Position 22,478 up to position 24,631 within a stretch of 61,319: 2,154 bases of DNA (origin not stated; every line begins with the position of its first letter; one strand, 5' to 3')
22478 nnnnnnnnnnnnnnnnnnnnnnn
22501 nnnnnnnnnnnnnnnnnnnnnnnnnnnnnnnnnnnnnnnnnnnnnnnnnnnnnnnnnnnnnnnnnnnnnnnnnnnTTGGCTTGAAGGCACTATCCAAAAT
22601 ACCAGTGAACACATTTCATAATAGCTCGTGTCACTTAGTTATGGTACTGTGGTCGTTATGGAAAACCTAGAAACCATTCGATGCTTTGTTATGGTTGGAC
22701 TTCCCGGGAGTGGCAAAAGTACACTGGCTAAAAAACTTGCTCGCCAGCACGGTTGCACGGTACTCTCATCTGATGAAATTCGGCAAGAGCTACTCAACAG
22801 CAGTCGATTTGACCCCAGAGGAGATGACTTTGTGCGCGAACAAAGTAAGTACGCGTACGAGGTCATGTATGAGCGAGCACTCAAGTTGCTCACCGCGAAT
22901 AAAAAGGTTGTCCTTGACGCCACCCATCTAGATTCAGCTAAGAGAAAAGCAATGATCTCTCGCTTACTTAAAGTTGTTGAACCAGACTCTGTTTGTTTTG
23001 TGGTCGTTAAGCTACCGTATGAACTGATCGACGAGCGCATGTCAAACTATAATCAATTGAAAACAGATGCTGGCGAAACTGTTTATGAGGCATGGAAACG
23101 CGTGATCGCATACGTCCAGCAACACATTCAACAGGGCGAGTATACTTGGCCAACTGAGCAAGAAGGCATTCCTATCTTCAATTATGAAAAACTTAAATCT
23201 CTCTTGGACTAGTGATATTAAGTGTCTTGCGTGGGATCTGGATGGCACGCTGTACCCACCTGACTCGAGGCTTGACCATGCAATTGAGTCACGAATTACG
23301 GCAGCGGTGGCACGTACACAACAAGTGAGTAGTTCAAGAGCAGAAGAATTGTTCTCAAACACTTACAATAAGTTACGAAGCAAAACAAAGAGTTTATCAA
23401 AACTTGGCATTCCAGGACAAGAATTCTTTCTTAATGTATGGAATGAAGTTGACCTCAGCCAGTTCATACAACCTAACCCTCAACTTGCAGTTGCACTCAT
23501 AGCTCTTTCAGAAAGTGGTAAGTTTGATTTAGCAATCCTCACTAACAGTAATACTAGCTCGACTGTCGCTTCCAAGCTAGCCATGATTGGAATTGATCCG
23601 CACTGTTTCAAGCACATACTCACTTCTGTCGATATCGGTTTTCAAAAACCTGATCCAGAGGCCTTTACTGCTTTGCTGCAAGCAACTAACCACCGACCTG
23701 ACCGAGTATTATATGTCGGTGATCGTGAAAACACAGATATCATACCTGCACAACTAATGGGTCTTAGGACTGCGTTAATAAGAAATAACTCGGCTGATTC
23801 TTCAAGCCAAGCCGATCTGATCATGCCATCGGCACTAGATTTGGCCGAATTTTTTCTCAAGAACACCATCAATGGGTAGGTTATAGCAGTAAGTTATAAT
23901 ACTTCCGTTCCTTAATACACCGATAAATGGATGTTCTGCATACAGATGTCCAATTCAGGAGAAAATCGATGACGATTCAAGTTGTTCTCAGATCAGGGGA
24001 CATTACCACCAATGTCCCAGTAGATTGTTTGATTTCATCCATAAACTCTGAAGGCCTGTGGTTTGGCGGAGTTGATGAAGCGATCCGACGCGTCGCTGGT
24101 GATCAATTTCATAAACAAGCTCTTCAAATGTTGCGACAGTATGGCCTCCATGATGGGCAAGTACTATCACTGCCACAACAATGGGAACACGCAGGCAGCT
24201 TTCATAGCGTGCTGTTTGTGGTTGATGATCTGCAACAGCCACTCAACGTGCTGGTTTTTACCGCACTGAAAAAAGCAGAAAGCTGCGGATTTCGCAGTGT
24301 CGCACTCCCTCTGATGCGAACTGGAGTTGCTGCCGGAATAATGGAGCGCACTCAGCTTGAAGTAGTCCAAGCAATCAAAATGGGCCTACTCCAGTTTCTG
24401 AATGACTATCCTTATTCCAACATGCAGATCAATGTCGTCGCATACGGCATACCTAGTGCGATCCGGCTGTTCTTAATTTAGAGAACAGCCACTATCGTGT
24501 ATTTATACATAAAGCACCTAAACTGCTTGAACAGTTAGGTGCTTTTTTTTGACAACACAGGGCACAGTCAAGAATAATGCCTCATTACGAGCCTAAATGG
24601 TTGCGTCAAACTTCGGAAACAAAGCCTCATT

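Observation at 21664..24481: Nudix-Nudix / P-loop kinase / HAD phosphatase / macro-domain gene string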

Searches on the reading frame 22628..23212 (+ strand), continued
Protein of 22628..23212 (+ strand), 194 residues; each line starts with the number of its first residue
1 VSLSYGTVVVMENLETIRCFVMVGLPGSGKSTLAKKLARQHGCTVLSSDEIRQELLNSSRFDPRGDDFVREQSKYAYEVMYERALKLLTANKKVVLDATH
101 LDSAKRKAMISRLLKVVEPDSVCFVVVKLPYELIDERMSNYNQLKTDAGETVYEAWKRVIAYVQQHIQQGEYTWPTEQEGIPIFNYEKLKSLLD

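Call 68: search_protein_families(library=phrogs, proteins=[window:22658-23212:+], max_evalue=0.001)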
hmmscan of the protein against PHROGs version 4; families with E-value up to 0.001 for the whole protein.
window:22658-23212:+ (184 aa): 9 families
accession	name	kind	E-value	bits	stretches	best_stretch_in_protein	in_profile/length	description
phrog_505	-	other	5e-16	60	1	9-174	4-166/295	polynucleotide kinase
phrog_2071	-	other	2.3e-14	54.9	1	10-106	19-108/282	ATPase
phrog_6931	-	unknown function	3e-13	50.7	1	9-131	187-308/343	-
phrog_10255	-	other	9e-10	39.7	1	11-55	5-49/230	kinase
phrog_8238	-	DNA, RNA and nucleotide metabolism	1.3e-06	27.8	1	10-149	5-140/737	RNA ligase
phrog_2107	-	other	3.2e-05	24.7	1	11-93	7-96/201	thymidylate kinase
phrog_246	-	other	0.00012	22.2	1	3-125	3-114/417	NinI-like serine-threonine phosphatase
phrog_761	-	other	0.00022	22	1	14-160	26-184/362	thymidylate kinase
phrog_800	-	head and packaging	0.00095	18.9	0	8-165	33-195/511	terminase small subunit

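Call 76: find_encoding_contigs(protein=P0007, flank=5000, max_places=1)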
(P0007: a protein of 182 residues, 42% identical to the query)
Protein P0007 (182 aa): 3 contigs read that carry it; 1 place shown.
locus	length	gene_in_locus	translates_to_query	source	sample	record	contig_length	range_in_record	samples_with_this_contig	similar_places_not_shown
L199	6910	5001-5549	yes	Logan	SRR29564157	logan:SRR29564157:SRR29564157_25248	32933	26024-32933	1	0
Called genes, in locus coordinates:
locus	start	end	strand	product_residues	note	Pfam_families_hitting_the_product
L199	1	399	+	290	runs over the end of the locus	PF02195:ParB_N, PF17762:HTH_ParB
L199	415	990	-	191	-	PF10502:Peptidase_S26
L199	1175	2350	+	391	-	PF01943:Polysacc_synt, PF13440:Polysacc_synt_3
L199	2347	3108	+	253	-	PF00535:Glycos_transf_2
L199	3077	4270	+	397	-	PF04932:Wzy_C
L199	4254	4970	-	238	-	PF09136:Glucodextran_B, PF12733:Cadherin-like (faint), PF17936:Big_6, PF19077:Big_13 (weak), PF27332:TP_0781 (faint), PF09136:Glucodextran_B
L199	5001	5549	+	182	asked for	PF06414:Zeta_toxin (weak), PF07931:CPT (weak), PF08433:KTI12 (weak), PF00406:ADK (weak), PF13207:AAA_17, PF13238:AAA_18, PF13671:AAA_33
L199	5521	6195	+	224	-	PF00702:Hydrolase, PF13419:HAD_2, PF13242:Hydrolase_like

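Call 77: find_encoding_contigs(protein=P0004, flank=5000, max_places=1)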
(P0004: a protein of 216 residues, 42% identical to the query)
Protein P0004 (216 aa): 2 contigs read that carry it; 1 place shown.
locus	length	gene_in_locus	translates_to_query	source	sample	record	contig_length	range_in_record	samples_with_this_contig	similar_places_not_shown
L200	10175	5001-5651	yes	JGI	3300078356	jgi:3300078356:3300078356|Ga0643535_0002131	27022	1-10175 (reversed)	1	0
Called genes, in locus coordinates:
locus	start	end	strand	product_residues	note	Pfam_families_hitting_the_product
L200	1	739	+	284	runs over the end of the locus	-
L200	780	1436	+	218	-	-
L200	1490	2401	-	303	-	PF01545:Cation_efflux, PF16916:ZT_dimer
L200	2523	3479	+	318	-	-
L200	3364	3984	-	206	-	PF00753:Lactamase_B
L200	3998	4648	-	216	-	PF02163:Peptidase_M50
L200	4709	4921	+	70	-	PF00830:Ribosomal_L28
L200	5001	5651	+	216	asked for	PF01591:6PF2K (weak), PF06414:Zeta_toxin (weak), PF13671:AAA_33, PF00406:ADK, PF13207:AAA_17, PF13238:AAA_18 (weak)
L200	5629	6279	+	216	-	PF00702:Hydrolase, PF13419:HAD_2, PF13242:Hydrolase_like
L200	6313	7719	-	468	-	PF01546:Peptidase_M20, PF07687:M20_dimer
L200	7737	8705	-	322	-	PF00551:Formyl_trans_N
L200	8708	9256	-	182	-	PF01327:Pep_deformylase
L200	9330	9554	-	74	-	-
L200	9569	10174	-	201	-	?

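Call 79: find_encoding_contigs(protein=P0011, flank=5000, max_places=1)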
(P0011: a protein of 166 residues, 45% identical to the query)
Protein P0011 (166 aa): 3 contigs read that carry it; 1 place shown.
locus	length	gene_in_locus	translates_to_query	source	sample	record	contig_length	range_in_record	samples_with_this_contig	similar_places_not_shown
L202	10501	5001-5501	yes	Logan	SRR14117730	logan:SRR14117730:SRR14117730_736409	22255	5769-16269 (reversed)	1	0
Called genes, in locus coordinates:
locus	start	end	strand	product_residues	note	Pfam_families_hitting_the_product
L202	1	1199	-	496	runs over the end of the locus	PF02366:PMT, PF13231:PMT_2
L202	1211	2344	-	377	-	-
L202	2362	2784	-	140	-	PF04138:GtrA_DPMS_TM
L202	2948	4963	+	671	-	-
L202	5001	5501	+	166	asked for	PF08433:KTI12 (weak), PF13207:AAA_17, PF13671:AAA_33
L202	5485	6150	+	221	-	PF00702:Hydrolase, PF13419:HAD_2, PF13242:Hydrolase_like (weak)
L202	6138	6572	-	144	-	PF00293:NUDIX, PF14815:NUDIX_4 (weak)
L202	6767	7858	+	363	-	-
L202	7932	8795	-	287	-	PF02463:SMC_N (faint), PF00005:ABC_tran, PF13304:AAA_21 (faint)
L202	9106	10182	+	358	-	PF00988:CPSase_sm_chain, PF00117:GATase, PF07722:Peptidase_C26 (faint)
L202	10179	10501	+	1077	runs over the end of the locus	PF25596:CPSase_L_D1, PF02222:ATP-grasp (weak), PF02786:CPSase_L_D2, PF02787:CPSase_L_D3, PF25596:CPSase_L_D1, PF02786:CPSase_L_D2, PF15632:ATPgrasp_Ter, PF02142:MGS, +3 more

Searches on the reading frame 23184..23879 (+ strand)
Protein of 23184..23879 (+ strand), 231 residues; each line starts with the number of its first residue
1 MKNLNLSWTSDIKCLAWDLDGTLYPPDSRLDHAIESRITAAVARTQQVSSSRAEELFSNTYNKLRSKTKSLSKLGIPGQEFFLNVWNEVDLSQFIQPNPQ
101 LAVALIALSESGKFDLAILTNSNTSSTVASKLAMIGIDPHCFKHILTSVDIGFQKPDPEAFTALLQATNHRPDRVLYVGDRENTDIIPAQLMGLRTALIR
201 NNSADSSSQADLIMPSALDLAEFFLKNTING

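Call 3: search_protein_families(library=pfam, proteins=[window:23184-23879:+], max_evalue=0.01)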
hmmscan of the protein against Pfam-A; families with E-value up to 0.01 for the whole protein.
window:23184-23879:+ (231 aa): 6 families
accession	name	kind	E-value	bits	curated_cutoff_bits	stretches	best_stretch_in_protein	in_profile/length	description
PF00702.32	Hydrolase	-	5.5e-21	76.3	26.4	1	12-192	1-190/191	haloacid dehalogenase-like hydrolase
PF13419.12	HAD_2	-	8.1e-19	68.8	23.8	1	17-198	3-177/178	Haloacid dehalogenase-like hydrolase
PF13242.12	Hydrolase_like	-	2.3e-09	37.5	22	1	154-207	3-56/75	HAD-hyrolase-like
PF09419.16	PGP_phosphatase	-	0.00054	20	20.4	1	169-197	133-161/168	Mitochondrial PGP phosphatase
PF13344.12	Hydrolase_6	-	0.00068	20.1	27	0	99-150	17-68/101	Haloacid dehalogenase-like hydrolase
PF05761.20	5_nucleotid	-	0.0014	18.1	28.5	0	163-199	291-328/460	5' nucleotidase family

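Call 4: search_protein_families(library=ncbifam, proteins=[window:23184-23879:+], max_evalue=0.01)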
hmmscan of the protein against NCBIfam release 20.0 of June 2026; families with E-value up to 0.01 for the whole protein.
window:23184-23879:+ (231 aa): 31 families (the best 25 are shown)
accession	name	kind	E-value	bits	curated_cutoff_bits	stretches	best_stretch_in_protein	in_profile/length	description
TIGR02253.1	CTE7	subfamily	1.8e-23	83.5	169.75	1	12-206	2-201/221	TIGR02253 family HAD-type hydrolase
TIGR01993.1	Pyr-5-nucltdase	equivalog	4e-19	69.1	142.9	1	13-198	1-182/183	pyrimidine 5'-nucleotidase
NF053830.1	RUBPPhHalo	equivalog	1.2e-15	57.8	330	1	99-207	106-211/234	ribulose-1,5-bisphosphate 5-phosphatase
TIGR02254.1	YjjG_YfnB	equivalog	3.7e-15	56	159.9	1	112-206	111-203/223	YjjG family noncanonical pyrimidine nucleotidase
TIGR02252.1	DREG-2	subfamily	1.2e-13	51.3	155.2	1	96-198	105-203/203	HAD hydrolase, REG-2-like, family IA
NF009697.0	PRK13222.1-4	equivalog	1.2e-10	41.1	327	1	10-195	5-189/232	phosphoglycolate phosphatase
TIGR01428.1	HAD_type_II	equivalog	2e-10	41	125.4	1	15-203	4-194/197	haloacid dehalogenase type II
NF009695.0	PRK13222.1-2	equivalog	2.5e-10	40.2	225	1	10-196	4-190/226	phosphoglycolate phosphatase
NF009804.0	PRK13288.1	equivalog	2.2e-09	37.1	218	1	12-200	3-182/215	pyrophosphatase PpaX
NF006976.0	PRK09449.1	equivalog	2.9e-09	36.8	183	1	105-206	103-202/225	pyrimidine 5'-nucleotidase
TIGR01662.1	HAD-SF-IIIA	subfamily_domain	4.6e-09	36.5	44.6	1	102-200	31-139/141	HAD-IIIA family hydrolase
TIGR01668.1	YqeG_hyp_ppase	hypoth_equivalog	5.5e-09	35.8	89.1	1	152-203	88-139/170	YqeG family HAD IIIA-type phosphatase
TIGR01449.2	PGP_bact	equivalog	1.9e-08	34.1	180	1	80-211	70-196/213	phosphoglycolate phosphatase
TIGR01549.1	HAD-SF-IA-v1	subfamily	9.5e-08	32.6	23.3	1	138-190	97-146/149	HAD-IA family hydrolase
TIGR01509.1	HAD-SF-IA-v3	subfamily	9.6e-08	32.3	29.4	1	123-196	82-151/154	HAD-IA family hydrolase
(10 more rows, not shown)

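Call 23: search_solved_structures(query=window:23184-23879:+, max_evalue=0.001, show_alignments=2)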
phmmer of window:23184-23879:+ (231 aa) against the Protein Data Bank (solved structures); distinct sequences matched with E-value up to 0.001: 31.
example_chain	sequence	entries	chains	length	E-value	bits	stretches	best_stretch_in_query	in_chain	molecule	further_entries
2hoq_A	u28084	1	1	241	1.7e-09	41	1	95-201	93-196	Putative HAD-hydrolase PH1655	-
6z1k_A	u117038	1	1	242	2e-07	34.2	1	78-214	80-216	BH32.6 protein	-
6q7q_A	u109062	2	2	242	5.3e-07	32.8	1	94-214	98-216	OE1.3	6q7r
3u26_A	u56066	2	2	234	6.4e-07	32.6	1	94-200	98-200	PF00702 domain protein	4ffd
6q7n_A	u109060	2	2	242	7e-07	32.4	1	94-200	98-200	BH32 | OE1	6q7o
7o1d_A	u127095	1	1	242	9e-07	32.1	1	79-214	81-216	BH32.7 protein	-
8bp1_A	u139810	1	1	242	9e-07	32.1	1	79-214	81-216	BHMeHis1.0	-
6q7p_A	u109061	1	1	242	1e-06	31.9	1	94-214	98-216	OE1.2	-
3ed5_A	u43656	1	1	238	1.3e-06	31.5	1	110-199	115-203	YfnB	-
3i76_A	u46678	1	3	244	1.4e-06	31.4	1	110-199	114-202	Putative HAD-hydrolase yfnB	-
1x42_A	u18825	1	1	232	1.5e-06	31.3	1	99-200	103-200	hypothetical protein PH0459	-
1cqz_A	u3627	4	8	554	1e-05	28.7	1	98-204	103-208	EPOXIDE HYDROLASE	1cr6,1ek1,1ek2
3qnm_A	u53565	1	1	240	1.8e-05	27.8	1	113-198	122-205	Haloacid dehalogenase-like hydrolase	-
2go7_A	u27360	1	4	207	2.6e-05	27.3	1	79-197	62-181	hydrolase, haloacid dehalogenase-like family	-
2msn_A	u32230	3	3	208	2.6e-05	27.3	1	79-197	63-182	Hydrolase, haloacid dehalogenase-like family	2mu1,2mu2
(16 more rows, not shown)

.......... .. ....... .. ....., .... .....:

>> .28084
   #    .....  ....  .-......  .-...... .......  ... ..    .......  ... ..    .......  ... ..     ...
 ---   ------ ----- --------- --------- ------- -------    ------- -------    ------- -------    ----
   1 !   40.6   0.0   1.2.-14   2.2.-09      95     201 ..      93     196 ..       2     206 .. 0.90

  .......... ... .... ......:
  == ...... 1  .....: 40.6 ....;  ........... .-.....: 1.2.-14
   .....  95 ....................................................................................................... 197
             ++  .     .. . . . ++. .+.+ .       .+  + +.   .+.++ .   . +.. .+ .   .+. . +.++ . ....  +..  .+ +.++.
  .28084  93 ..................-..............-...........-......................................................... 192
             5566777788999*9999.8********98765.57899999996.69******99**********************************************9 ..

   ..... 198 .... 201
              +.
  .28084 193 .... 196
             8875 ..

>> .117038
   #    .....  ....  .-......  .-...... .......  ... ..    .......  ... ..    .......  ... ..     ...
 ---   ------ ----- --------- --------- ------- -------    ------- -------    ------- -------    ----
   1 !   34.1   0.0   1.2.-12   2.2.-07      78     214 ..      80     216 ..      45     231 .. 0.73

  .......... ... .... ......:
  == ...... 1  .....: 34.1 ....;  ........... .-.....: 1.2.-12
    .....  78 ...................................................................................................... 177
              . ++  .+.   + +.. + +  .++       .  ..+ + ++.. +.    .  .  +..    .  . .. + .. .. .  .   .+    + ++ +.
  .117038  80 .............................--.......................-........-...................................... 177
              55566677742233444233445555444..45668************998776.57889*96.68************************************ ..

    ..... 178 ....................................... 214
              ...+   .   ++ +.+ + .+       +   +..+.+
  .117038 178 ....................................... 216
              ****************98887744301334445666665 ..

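Call 68: search_protein_families(library=phrogs, proteins=[window:23184-23879:+], max_evalue=0.001)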
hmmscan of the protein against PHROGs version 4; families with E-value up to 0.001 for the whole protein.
window:23184-23879:+ (231 aa): 2 families
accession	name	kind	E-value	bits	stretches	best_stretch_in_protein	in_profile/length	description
phrog_8468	-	other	2.4e-07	31.8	1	13-212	8-205/221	HAD-superfamily hydrolase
phrog_14393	-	other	1.6e-06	29.2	1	98-185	96-188/219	hydrolase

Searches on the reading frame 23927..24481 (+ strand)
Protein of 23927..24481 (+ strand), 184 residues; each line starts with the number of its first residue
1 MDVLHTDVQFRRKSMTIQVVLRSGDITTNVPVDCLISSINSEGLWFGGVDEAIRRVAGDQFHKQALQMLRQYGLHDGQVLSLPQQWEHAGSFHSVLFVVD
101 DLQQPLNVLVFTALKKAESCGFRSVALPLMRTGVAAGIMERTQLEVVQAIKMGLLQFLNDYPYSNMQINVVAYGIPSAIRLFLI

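Call 3: search_protein_families(library=pfam, proteins=[window:23927-24481:+], max_evalue=0.01)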
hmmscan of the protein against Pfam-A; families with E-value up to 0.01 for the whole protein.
window:23927-24481:+ (184 aa): 1 family
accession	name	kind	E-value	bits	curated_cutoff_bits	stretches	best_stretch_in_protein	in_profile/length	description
PF01661.27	Macro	-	4.1e-07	30.4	22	1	38-135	3-107/118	Macro domain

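Call 4: search_protein_families(library=ncbifam, proteins=[window:23927-24481:+], max_evalue=0.01)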
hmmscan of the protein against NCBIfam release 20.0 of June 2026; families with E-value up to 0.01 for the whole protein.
window:23927-24481:+ (184 aa): 9 families
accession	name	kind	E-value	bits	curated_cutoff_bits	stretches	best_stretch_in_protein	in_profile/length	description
NF001664.0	PRK00431.1-6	equivalog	4e-09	36.1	200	1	18-150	3-141/173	O-acetyl-ADP-ribose deacetylase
NF001667.0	PRK00431.2-3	equivalog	1.2e-08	34.8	252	1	16-152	7-145/182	ADP-ribose-binding protein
NF001660.0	PRK00431.1-1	equivalog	4.4e-08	32.8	271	1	16-136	2-127/177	O-acetyl-ADP-ribose deacetylase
NF001666.0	PRK00431.2-2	equivalog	2.6e-07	30.7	246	1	19-136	3-120/164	ADP-ribose-binding protein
NF001668.0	PRK00431.2-4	equivalog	3.2e-07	29.9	278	1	7-140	39-174/220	ADP-ribose-binding protein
NF001661.0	PRK00431.1-2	equivalog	7.4e-06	26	291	1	21-136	5-127/179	O-acetyl-ADP-ribose deacetylase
NF001663.0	PRK00431.1-4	equivalog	6.3e-05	22.9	285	1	16-74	8-63/180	ADP-ribose-binding protein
NF001662.0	PRK00431.1-3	equivalog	6.8e-05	22.8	215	1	16-159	2-156/185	[protein ADP-ribosylglutamate] hydrolase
NF001665.0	PRK00431.2-1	equivalog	0.00018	21.1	315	1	15-136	6-129/177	ADP-ribose-binding protein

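Call 34: search_solved_structures(query=window:23927-24481:+, max_evalue=1, show_alignments=3)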
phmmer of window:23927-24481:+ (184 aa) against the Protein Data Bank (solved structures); distinct sequences matched with E-value up to 1: 39.
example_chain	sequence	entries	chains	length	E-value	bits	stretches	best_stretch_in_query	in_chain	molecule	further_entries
3q6z_A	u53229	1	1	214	0.00014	25.3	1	17-159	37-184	Poly [ADP-ribose] polymerase 14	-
3vfq_A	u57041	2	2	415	0.00027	24.4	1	18-159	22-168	Poly [ADP-ribose] polymerase 14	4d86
5cms_R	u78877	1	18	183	0.00032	24.1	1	17-138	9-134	O-acetyl-ADP-ribose deacetylase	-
9w48_A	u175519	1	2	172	0.00039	23.8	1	21-175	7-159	Macro domain-containing protein DR_2288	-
4iqy_A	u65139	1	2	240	0.0004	23.8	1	11-59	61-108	O-acetyl-ADP-ribose deacetylase MACROD2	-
1vhu_A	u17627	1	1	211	0.00074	22.9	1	6-151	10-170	Hypothetical protein AF1521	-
6y4y_A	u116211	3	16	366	0.00077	22.9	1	11-59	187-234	Thioredoxin 1,ADP-ribose glycohydrolase MACROD2 | ADP-ribose glycohydrolase MACROD2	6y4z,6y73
6fx7_A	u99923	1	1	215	0.00096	22.6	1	4-151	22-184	[Protein ADP-ribosylglutamate] hydrolase AF_1521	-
7wr6_B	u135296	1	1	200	0.001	22.5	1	7-151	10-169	ADP-ribose glycohydrolase AF_1521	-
1hjz_A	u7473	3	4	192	0.0011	22.4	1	8-151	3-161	HYPOTHETICAL PROTEIN AF1521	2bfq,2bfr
5cb3_A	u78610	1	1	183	0.0016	21.8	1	17-135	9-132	O-acetyl-ADP-ribose deacetylase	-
4gvw_A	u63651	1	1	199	0.0017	21.7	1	8-150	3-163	De novo designed serine hydrolase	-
1spv_A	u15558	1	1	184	0.0027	21.1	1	21-135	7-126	putative polyprotein/phosphatase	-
2x47_A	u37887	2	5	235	0.021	18.2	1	13-62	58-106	MACRO DOMAIN-CONTAINING PROTEIN 1 | ADP-ribose glycohydrolase MACROD1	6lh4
5fud_A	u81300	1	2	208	0.043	17.2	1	16-135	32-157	O-ACETYL-ADP-RIBOSE DEACETYLASE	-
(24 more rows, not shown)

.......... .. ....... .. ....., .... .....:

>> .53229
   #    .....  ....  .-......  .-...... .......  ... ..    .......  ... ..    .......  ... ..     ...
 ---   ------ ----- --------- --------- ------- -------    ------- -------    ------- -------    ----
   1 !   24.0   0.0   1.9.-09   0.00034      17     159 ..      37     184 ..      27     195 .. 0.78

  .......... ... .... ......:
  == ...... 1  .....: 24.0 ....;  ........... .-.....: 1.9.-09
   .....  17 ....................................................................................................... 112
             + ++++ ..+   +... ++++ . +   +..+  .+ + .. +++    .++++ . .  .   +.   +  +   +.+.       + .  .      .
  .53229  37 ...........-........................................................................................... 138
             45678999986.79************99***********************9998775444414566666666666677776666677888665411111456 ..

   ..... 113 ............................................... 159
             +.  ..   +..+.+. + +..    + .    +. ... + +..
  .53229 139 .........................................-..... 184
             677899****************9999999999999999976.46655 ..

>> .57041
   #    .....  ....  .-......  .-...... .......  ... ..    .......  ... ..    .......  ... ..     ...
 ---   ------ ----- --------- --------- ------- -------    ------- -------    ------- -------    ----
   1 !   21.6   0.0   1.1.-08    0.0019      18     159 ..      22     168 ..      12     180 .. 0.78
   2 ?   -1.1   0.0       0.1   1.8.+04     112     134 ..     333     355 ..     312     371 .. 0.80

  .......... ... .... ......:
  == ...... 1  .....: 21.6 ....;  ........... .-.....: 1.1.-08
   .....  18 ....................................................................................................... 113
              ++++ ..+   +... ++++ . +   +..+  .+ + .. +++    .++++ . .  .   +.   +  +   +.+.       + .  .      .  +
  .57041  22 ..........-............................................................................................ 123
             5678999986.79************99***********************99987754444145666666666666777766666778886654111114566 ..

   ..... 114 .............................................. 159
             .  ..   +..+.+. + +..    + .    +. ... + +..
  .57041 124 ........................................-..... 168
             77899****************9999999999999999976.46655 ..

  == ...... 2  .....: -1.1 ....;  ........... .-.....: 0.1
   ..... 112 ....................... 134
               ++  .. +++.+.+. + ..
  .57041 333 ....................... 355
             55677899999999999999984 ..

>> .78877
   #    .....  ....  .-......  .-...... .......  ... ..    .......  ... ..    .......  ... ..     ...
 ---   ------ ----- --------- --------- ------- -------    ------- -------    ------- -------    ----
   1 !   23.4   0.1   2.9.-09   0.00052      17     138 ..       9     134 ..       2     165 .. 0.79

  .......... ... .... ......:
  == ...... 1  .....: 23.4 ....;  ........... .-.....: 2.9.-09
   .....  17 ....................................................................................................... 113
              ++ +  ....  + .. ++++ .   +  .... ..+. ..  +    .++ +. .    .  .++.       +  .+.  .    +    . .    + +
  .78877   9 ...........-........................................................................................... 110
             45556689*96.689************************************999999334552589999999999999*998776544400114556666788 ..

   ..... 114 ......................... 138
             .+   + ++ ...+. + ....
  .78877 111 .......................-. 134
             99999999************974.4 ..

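Call 68: search_protein_families(library=phrogs, proteins=[window:23969-24481:+], max_evalue=0.001)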
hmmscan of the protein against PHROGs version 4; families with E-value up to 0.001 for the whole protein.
window:23969-24481:+ (170 aa): 1 family
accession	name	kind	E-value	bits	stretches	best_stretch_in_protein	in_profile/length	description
phrog_2613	-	unknown function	3.3e-05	24.6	0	13-55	35-77/274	-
